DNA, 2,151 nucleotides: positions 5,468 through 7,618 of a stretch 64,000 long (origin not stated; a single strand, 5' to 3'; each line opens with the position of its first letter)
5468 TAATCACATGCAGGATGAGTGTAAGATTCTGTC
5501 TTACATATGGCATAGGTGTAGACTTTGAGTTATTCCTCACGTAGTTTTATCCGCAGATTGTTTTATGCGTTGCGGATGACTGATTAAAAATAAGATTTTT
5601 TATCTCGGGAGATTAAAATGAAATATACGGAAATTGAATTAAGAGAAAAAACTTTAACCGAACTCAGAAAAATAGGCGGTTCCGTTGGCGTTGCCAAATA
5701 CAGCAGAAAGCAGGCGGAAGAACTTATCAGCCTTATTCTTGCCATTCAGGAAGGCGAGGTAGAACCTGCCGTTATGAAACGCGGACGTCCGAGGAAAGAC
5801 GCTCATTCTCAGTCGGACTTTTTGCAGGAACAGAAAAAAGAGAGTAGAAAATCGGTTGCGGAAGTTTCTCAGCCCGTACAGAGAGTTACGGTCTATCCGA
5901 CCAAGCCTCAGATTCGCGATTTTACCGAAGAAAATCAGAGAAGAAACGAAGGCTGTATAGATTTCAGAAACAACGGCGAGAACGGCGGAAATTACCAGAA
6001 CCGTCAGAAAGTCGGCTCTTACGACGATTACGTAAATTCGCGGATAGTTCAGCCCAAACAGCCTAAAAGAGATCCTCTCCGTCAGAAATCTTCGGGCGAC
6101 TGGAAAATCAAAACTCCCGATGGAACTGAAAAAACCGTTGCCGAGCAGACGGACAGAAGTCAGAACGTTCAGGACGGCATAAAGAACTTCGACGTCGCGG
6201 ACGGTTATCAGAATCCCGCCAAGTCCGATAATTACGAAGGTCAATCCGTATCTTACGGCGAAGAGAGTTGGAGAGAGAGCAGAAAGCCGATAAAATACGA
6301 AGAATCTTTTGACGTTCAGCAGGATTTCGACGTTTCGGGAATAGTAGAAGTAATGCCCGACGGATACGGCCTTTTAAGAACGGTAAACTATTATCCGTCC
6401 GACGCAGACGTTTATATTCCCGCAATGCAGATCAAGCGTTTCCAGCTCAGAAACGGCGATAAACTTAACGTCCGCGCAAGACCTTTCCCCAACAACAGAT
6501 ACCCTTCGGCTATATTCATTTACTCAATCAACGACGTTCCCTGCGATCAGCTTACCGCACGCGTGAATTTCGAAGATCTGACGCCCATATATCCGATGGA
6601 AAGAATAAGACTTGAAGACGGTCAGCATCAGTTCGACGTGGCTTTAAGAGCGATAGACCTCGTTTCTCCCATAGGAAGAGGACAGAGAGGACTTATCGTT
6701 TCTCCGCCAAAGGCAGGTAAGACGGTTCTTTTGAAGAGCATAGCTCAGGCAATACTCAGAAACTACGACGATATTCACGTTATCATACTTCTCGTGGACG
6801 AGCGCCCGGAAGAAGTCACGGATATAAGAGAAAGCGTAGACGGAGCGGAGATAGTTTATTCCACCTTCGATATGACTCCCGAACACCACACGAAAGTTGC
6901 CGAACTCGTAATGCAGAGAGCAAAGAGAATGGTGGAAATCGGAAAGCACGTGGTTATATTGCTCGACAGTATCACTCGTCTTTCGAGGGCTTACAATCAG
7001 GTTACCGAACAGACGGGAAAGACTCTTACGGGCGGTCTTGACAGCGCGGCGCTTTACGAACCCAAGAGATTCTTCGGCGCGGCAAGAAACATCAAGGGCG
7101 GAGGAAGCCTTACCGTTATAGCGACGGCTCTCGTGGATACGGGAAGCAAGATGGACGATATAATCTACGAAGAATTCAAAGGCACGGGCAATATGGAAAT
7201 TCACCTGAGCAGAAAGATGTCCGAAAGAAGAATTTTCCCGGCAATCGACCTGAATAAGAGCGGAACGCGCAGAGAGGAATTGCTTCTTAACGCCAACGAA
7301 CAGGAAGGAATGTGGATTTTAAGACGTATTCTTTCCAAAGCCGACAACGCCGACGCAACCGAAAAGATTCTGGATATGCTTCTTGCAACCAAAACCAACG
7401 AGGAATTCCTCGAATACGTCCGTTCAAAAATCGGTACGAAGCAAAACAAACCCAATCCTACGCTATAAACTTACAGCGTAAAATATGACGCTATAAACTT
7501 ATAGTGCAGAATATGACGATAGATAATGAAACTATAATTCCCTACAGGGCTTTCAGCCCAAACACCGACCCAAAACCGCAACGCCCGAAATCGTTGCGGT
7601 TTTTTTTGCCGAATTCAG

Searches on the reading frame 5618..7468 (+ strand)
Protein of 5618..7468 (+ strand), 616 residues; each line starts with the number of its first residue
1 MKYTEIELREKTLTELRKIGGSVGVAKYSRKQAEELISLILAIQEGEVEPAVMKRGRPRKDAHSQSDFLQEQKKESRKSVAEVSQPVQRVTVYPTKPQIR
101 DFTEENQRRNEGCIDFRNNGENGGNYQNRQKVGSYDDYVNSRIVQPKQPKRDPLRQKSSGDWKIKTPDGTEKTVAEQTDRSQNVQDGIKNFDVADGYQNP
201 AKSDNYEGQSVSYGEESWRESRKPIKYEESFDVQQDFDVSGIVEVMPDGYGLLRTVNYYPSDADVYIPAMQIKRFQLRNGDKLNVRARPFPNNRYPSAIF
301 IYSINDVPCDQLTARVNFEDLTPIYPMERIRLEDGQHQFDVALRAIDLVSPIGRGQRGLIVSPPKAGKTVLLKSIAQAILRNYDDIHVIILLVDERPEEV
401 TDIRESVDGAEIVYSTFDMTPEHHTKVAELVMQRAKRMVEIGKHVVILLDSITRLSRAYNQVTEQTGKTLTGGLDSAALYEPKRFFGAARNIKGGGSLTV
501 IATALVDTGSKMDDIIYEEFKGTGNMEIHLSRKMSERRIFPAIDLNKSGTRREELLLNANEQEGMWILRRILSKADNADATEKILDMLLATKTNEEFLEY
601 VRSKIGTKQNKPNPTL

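Call 38: search_protein_families(library=pfam, proteins=[window:5618-7468:+], max_evalue=0.00001)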
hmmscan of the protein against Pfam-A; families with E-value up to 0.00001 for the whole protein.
window:5618-7468:+ (616 aa): 2 families
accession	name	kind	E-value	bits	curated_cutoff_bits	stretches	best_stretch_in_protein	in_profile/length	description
PF00006.31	ATP-synt_ab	-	8.2e-29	101.2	29.5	1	343-548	2-211/213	ATP synthase alpha/beta family, nucleotide-binding domain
PF07497.18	Rho_RNA_bind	-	1.2e-19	70.3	27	1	239-307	1-70/73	Rho termination factor, RNA-binding domain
